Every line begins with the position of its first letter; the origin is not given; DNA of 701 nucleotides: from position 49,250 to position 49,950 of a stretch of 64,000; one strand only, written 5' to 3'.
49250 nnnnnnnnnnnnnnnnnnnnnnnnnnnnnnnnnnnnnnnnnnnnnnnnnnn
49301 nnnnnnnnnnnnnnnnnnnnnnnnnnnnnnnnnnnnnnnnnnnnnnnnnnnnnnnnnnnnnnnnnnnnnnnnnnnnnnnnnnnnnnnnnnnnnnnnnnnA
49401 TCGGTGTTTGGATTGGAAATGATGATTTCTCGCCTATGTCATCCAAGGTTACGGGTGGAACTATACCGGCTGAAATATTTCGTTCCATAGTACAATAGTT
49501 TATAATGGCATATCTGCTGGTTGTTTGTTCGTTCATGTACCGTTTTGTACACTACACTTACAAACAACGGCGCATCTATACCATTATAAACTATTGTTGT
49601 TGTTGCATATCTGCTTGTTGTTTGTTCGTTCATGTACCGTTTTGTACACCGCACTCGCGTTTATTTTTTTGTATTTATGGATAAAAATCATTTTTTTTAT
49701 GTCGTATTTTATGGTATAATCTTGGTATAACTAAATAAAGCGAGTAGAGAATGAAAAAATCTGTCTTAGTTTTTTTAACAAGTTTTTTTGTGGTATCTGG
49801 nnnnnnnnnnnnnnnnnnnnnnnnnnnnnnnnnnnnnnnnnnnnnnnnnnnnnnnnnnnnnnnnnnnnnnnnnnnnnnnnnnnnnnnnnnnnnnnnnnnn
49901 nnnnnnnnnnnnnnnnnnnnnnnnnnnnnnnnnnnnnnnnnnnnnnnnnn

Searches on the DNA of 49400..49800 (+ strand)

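Call 21: search_rna_families(source=window, start=49400, end=49800, threshold=evalue, max_evalue=10)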
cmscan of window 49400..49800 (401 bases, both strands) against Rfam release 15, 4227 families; matches with E-value up to 10: 8.
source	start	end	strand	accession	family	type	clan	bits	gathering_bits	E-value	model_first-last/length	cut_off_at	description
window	49415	49444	+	RF00276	SNORD52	Gene; snRNA; snoRNA; CD-box;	CL00063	17.7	45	0.34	1-67/67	no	Small nucleolar RNA SNORD52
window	49756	49787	-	RF00823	lsy-6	Gene; miRNA;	-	16.7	60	0.86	22-53/74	no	lsy-6 microRNA precursor family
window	49495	49592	-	RF03905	MIR6149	Gene; miRNA;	-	16.2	100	2.8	1-99/99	no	MIR6149 microRNA precursor family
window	49760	49796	-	RF00522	PreQ1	Cis-reg; riboswitch;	-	15.7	39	1.2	1-45/45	no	PreQ1 (pre queuosine) riboswitch aptamer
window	49688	49756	+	RF03566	mir-4875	Gene; miRNA;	-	15.3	90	3.7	1-73/73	no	mir-4875 microRNA precursor family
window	49413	49446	+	RF00588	SNORD41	Gene; snRNA; snoRNA; CD-box;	CL00058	14.8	41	5.5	1-70/70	no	Small nucleolar RNA SNORD41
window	49415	49444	+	RF00095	snoPyro_CD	Gene; snRNA; snoRNA; CD-box;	CL00132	14.2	45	2.4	1-58/58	no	Pyrococcus C/D box small nucleolar RNA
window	49415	49436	+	RF01152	sR1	Gene; snRNA; snoRNA; CD-box;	-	9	45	7.9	1-57/57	no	Small nucleolar RNA sR1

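Call 43: search_dna_similar(query=window:49489-49690:+, collection=phages, mode=distant, max_evalue=0.01)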
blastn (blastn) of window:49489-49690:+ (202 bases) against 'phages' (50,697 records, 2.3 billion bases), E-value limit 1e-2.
No match.

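Call 44: search_dna_similar(query=window:49489-49690:+, collection=plasmids, mode=distant, max_evalue=0.01)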
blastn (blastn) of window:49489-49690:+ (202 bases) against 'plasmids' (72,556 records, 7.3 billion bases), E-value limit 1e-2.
No match.

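Call 56: build_rna_model(alignment_id=A2)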
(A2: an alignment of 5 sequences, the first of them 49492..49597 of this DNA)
Model R1 built from alignment A2 (5 sequences, 125 columns); structure: RNAalifold consensus.
model positions 105; base pairs 30; branch points 0; effective number of sequences 1.77; information 0.59 bits per position. Calibrated on 0.2 Mb of random sequence (short: E-values are rough).
structure used (alignment columns):
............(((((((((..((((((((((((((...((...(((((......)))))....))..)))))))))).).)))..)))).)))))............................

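Call 57: search_with_rna_model(model_id=R1, sources=[window, L001, L002, L005, L007, L009, L020, L021, L023, L025, L026, L027, L028, L031, L032], max_evalue=5, make_alignment=true)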
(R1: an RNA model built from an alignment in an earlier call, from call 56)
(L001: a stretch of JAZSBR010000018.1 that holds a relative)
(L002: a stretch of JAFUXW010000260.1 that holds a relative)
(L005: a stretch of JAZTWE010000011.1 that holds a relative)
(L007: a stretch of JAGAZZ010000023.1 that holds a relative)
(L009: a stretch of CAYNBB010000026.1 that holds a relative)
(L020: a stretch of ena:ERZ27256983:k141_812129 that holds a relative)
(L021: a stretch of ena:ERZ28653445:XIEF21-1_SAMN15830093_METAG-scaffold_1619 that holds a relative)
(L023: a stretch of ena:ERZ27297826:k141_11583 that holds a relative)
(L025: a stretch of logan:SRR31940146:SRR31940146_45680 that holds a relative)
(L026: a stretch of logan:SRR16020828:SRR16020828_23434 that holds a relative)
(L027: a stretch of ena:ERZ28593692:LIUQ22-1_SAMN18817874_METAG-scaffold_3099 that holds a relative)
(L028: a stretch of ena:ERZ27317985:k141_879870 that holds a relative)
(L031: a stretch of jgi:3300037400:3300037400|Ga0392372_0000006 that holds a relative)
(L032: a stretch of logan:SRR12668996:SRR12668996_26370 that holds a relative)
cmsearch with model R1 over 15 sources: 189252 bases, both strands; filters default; matches with E-value up to 5: 14.
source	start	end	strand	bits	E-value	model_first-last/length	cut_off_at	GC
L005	6165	6268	+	107.6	9.4e-23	1-105/105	no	0.4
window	49493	49597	+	105.8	2.6e-22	1-105/105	no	0.35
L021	3674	3777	+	100.2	6.2e-21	1-105/105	no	0.35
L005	5775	5881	+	95.4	9.4e-20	1-105/105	no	0.35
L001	7506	7610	-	94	2.1e-19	1-105/105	no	0.34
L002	7032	7138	-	79.4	8.4e-16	1-105/105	no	0.41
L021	3778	3880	+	74.7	1.2e-14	1-105/105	no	0.37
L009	3158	3259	-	44.8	2.7e-07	1-105/105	no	0.45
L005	6165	6268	-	39.9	4.3e-06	1-105/105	no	0.4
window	49492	49596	-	37.6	1.6e-05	1-105/105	no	0.35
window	49598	49694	+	34.7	8.5e-05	1-105/105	no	0.33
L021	3673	3776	-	33.6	0.00016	1-105/105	no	0.35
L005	5775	5881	-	33.2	0.0002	1-105/105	no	0.35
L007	3504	3559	+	28.2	0.0033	22-84/105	no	0.54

Alignment A3: 14 matches aligned to the model, 122 columns, each read 5' to 3' on its own strand. Consensus structure (alignment columns), stored with it:
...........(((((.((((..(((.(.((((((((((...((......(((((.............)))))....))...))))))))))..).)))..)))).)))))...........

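Call 58: search_with_rna_model(model_id=R1, sources=[window, L001, L002, L005, L007, L009, L021], max_evalue=0.000001, make_alignment=true, show_alignments=0)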
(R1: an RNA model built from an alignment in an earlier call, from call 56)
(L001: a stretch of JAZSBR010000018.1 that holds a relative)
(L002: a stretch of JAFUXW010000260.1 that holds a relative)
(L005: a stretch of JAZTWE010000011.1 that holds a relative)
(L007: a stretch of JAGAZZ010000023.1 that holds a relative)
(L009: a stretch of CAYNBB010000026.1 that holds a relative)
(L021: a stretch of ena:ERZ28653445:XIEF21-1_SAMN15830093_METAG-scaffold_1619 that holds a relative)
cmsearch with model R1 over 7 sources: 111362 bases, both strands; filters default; matches with E-value up to 0.000001: 8.
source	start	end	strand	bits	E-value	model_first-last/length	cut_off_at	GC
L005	6165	6268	+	107.6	5.6e-23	1-105/105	no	0.4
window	49493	49597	+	105.8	1.5e-22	1-105/105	no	0.35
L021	3674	3777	+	100.2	3.7e-21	1-105/105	no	0.35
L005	5775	5881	+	95.4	5.6e-20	1-105/105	no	0.35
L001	7506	7610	-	94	1.2e-19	1-105/105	no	0.34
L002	7032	7138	-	79.4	4.9e-16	1-105/105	no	0.41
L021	3778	3880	+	74.7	7e-15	1-105/105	no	0.37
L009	3158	3259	-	44.8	1.6e-07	1-105/105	no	0.45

Alignment A4: 8 matches aligned to the model, 109 columns, each read 5' to 3' on its own strand. Consensus structure (alignment columns), stored with it:
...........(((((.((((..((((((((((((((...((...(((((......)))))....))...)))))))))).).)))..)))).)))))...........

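Call 65: search_with_rna_model(model_id=R1, sources=[L047, L048, L049, L050, L052, L053, L054, L055, L056, L057, L058, L059, L060, L061, L062, L063, L064, L065, L066], max_evalue=1)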
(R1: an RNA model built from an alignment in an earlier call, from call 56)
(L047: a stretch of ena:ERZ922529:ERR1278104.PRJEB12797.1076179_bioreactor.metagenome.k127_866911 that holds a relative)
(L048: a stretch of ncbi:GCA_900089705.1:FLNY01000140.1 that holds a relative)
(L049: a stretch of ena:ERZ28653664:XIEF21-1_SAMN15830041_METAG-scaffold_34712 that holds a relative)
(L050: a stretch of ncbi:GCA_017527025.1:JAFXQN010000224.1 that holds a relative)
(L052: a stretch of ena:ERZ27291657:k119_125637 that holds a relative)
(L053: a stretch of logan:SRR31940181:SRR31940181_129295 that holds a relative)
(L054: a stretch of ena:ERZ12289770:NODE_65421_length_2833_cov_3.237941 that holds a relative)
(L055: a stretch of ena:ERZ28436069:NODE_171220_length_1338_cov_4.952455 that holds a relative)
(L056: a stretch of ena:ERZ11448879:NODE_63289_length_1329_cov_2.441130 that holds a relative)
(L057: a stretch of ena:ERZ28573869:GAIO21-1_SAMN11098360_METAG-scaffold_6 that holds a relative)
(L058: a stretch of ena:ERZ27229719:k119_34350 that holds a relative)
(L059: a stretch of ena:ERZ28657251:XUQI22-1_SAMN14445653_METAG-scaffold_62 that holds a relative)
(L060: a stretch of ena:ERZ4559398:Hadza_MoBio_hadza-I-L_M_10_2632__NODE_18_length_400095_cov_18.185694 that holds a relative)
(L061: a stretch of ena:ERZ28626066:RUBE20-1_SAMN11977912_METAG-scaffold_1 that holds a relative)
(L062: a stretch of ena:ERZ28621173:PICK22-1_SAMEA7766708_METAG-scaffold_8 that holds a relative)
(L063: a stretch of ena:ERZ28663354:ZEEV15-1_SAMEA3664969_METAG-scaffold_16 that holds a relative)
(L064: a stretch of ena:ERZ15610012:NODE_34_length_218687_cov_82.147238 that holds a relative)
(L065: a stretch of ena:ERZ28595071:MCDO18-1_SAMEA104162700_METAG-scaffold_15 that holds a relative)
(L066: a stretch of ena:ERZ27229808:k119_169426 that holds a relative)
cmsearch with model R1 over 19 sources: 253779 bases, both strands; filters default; matches with E-value up to 1: 10.
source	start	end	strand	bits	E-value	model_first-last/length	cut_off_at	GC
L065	9834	9938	+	61.4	3e-11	1-105/105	no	0.44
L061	9832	9936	+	60.8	4.2e-11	1-105/105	no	0.41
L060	9834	9938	+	60.2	6e-11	1-105/105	no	0.41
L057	9834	9938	+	59.4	9.3e-11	1-105/105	no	0.4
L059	9834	9938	+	58.8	1.3e-10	1-105/105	no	0.43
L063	9834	9938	+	57.1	3.5e-10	1-105/105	no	0.42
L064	9834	9938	+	55.4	9.2e-10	1-105/105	no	0.41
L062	9834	9938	+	52.6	4.4e-09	1-105/105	no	0.39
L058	9834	9938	+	51.1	1e-08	1-105/105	no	0.4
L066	2787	2891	+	51.1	1e-08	1-105/105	no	0.4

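Call 66: search_with_rna_model(model_id=R1, sources=[window, L001, L002, L005, L009, L021, L057, L058, L059, L060, L061, L062, L063, L064, L065], max_evalue=0.000001, make_alignment=true)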
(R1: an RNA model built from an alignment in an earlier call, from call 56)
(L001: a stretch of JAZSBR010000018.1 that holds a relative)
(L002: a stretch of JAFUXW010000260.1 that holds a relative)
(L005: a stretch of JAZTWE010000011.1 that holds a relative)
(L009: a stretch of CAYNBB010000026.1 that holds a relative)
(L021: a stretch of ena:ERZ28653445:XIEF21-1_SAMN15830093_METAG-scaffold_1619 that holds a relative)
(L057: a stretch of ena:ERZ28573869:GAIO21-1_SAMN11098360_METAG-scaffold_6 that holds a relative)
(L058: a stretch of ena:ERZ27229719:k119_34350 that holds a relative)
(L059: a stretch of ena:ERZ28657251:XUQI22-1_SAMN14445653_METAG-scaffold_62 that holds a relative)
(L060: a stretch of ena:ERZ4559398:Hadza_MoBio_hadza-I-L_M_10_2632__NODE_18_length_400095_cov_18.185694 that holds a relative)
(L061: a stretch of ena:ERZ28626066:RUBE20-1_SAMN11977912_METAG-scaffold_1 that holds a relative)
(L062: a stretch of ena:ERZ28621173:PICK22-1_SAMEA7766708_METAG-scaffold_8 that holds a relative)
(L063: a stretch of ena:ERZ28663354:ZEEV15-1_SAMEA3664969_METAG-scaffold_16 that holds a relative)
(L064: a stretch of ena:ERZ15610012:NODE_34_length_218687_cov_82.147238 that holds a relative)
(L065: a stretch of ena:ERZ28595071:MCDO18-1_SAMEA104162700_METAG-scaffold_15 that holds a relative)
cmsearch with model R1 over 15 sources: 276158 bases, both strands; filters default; matches with E-value up to 0.000001: 17.
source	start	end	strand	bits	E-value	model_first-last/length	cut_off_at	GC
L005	6165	6268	+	107.6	1.4e-22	1-105/105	no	0.4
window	49493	49597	+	105.8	3.8e-22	1-105/105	no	0.35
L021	3674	3777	+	100.2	9.1e-21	1-105/105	no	0.35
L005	5775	5881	+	95.4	1.4e-19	1-105/105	no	0.35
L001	7506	7610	-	94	3.1e-19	1-105/105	no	0.34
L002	7032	7138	-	79.4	1.2e-15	1-105/105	no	0.41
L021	3778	3880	+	74.7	1.7e-14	1-105/105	no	0.37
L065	9834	9938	+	61.4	3.3e-11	1-105/105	no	0.44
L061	9832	9936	+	60.8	4.6e-11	1-105/105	no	0.41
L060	9834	9938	+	60.2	6.5e-11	1-105/105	no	0.41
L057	9834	9938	+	59.4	1e-10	1-105/105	no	0.4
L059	9834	9938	+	58.8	1.4e-10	1-105/105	no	0.43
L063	9834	9938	+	57.1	3.8e-10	1-105/105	no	0.42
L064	9834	9938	+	55.4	1e-09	1-105/105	no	0.41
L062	9834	9938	+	52.6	4.8e-09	1-105/105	no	0.39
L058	9834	9938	+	51.1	1.1e-08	1-105/105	no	0.4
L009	3158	3259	-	44.8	3.9e-07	1-105/105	no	0.45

Alignment A5: 17 matches aligned to the model, 109 columns, each read 5' to 3' on its own strand. Consensus structure (alignment columns), stored with it:
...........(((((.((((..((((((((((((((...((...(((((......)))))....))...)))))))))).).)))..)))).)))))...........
